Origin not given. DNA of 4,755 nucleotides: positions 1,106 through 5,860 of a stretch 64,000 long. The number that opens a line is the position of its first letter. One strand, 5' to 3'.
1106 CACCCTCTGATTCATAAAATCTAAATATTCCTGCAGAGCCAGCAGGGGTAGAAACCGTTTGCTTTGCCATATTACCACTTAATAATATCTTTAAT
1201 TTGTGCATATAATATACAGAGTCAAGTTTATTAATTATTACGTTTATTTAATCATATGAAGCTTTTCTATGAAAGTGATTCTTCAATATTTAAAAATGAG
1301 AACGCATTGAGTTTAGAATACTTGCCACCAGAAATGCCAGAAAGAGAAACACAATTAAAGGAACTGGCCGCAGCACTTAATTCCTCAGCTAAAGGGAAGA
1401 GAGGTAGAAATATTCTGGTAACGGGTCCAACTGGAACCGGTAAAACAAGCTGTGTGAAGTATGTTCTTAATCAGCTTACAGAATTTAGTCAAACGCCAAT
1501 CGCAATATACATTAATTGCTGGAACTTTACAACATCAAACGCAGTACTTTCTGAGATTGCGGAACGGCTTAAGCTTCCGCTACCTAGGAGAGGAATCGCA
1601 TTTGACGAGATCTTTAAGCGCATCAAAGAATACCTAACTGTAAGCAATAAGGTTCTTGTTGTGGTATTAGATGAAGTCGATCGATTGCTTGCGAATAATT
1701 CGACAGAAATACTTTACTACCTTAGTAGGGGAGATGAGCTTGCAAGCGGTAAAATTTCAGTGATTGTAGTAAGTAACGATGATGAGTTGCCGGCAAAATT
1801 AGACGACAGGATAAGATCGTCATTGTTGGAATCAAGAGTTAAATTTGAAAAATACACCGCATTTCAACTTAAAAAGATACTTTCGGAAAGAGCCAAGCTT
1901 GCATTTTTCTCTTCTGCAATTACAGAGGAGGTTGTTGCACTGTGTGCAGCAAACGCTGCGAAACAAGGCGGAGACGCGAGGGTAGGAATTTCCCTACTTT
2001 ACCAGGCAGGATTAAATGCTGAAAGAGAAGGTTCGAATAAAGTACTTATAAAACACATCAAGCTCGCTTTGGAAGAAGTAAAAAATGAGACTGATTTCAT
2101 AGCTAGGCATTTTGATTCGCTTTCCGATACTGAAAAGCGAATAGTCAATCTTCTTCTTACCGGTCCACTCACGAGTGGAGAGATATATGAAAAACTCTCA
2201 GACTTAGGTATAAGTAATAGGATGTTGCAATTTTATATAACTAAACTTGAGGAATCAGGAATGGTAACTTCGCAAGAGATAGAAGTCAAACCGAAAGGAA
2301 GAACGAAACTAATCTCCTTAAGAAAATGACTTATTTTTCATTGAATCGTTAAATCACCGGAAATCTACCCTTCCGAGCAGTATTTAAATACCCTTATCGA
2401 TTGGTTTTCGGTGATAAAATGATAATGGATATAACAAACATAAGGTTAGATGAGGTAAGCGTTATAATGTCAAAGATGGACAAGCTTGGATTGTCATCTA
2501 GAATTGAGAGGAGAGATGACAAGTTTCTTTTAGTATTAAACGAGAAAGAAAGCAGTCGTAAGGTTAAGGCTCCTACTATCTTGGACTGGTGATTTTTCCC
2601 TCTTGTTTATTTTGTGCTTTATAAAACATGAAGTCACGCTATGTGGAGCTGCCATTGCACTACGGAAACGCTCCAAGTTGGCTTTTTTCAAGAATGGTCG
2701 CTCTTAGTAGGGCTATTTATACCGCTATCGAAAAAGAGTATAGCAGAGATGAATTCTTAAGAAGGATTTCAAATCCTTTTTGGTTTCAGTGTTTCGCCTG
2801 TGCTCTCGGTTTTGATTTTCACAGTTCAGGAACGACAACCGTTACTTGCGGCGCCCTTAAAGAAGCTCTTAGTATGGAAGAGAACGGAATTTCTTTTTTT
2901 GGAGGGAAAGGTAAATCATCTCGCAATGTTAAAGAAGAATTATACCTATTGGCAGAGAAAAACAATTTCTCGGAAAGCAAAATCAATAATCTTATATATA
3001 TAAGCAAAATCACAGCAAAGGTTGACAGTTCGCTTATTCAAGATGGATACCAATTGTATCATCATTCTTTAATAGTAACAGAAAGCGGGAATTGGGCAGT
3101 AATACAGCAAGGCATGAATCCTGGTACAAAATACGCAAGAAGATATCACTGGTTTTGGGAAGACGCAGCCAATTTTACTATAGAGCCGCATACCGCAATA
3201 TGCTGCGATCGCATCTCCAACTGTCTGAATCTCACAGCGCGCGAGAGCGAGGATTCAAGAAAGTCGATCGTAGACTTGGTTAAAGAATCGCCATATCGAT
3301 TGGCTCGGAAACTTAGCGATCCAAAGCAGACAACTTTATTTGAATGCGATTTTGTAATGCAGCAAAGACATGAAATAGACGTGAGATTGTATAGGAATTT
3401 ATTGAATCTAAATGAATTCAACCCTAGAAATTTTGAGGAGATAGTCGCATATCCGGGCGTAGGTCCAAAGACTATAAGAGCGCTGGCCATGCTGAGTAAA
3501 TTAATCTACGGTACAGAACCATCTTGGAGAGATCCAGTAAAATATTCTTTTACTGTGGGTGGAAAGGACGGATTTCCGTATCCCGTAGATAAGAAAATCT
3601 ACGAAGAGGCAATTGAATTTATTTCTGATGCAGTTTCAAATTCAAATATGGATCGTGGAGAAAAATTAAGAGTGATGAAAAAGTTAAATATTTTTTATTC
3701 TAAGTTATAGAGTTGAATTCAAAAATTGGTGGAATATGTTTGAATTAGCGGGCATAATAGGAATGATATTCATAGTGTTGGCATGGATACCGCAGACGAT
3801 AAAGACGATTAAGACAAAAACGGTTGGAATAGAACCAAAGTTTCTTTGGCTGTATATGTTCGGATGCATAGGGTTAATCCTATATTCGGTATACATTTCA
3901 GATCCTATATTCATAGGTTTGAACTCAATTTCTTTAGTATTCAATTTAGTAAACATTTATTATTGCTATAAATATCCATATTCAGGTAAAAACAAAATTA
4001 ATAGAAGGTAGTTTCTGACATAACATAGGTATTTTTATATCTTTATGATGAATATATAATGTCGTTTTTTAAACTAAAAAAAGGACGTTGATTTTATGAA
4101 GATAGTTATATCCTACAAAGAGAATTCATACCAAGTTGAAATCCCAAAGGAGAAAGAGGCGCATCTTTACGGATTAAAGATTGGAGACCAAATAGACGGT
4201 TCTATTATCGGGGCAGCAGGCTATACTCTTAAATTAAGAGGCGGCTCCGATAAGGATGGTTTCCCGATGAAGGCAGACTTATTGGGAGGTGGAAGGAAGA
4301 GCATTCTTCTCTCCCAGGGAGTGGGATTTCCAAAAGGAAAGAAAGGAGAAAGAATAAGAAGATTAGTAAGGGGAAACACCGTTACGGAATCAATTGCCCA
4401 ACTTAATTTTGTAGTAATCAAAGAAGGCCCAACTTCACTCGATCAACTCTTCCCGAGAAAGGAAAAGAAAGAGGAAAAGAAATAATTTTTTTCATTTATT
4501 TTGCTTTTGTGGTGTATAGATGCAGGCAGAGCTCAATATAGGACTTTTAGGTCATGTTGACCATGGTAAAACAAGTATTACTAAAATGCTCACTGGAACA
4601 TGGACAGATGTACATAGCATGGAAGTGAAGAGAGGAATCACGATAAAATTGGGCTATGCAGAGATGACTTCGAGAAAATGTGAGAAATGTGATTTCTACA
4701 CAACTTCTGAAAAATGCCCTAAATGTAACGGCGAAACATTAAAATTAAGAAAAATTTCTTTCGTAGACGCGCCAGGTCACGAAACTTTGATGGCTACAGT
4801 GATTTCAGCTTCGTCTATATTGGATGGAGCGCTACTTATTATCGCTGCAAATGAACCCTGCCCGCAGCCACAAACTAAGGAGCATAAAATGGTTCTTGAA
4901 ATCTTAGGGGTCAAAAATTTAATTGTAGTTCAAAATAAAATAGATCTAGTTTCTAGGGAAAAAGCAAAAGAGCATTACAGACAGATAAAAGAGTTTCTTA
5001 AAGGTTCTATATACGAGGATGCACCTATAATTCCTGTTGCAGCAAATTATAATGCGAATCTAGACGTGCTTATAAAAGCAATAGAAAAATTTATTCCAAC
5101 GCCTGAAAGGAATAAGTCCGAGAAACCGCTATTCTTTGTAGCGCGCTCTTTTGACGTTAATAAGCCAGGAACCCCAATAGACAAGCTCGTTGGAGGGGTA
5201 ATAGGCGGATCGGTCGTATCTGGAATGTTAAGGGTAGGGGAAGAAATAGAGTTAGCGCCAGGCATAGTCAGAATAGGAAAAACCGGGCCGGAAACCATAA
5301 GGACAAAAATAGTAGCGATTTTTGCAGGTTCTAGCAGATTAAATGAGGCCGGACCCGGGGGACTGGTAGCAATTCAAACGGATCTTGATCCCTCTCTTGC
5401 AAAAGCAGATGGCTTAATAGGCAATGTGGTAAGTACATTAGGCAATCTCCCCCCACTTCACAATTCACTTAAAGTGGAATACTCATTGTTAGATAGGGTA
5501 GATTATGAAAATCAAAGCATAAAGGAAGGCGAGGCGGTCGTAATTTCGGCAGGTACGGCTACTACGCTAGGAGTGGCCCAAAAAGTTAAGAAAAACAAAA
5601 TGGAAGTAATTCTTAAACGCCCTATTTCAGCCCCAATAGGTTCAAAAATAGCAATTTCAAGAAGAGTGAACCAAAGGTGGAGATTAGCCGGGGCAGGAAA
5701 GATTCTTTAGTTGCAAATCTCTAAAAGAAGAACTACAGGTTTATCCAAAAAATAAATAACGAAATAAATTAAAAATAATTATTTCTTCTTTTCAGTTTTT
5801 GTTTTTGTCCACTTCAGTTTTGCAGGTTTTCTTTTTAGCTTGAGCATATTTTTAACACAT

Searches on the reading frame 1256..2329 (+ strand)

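Call 69: search_protein_families(library=pfam, proteins=[window:1256-2329:+], max_evalue=1e-8)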
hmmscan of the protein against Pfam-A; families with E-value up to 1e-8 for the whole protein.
window:1256-2329:+ (357 aa): 5 families
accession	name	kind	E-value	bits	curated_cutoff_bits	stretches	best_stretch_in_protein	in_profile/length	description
PF22703.2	Cdc6_lid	-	2.9e-20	72.3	27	1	207-271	2-66/68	Cdc6 AAA+ ATPase-type lid domain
PF13401.12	AAA_22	-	2.8e-16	60.4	27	1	49-172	4-121/130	AAA domain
PF13191.12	AAA_16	-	5e-14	53.6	32.6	1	28-169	3-164/167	AAA ATPase domain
PF07693.20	KAP_NTPase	-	2.6e-13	50.3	20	0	32-106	3-76/293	KAP family P-loop domain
PF00004.35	AAA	-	7e-10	39.9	21.2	1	53-197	1-129/131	ATPase family associated with various cellular activities (AAA)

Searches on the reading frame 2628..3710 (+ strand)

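Call 69: search_protein_families(library=pfam, proteins=[window:2628-3710:+], max_evalue=1e-8)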
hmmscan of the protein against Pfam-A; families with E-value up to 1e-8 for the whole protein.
window:2628-3710:+ (360 aa): 1 family
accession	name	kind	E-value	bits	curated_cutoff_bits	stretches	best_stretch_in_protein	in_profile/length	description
PF05559.16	DUF763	-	4.3e-124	414.3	35.5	1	6-320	3-319/319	Protein of unknown function (DUF763)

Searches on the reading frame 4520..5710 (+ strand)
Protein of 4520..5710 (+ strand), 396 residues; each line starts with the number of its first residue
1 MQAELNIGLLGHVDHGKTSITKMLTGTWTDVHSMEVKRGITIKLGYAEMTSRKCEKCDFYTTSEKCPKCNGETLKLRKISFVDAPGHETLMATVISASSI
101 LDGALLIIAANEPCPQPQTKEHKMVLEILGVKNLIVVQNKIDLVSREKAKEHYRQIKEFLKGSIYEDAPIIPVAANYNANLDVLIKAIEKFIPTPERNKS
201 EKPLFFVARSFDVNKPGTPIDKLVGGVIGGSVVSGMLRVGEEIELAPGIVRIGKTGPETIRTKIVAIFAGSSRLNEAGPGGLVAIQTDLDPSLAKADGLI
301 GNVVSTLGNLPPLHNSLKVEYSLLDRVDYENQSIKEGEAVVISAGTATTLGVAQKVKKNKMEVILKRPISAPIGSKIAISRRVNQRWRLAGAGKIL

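Call 69: search_protein_families(library=pfam, proteins=[window:4520-5710:+], max_evalue=1e-8)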
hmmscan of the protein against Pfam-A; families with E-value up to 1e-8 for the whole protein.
window:4520-5710:+ (396 aa): 2 families
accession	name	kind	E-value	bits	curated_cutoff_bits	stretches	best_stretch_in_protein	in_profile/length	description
PF00009.33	GTP_EFTU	-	6.1e-31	107.9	26.5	1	5-193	4-187/188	Elongation factor Tu GTP binding domain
PF09173.17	eIF2_C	-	4e-23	81.8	22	1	316-395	2-86/86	Initiation factor eIF2 gamma, C terminal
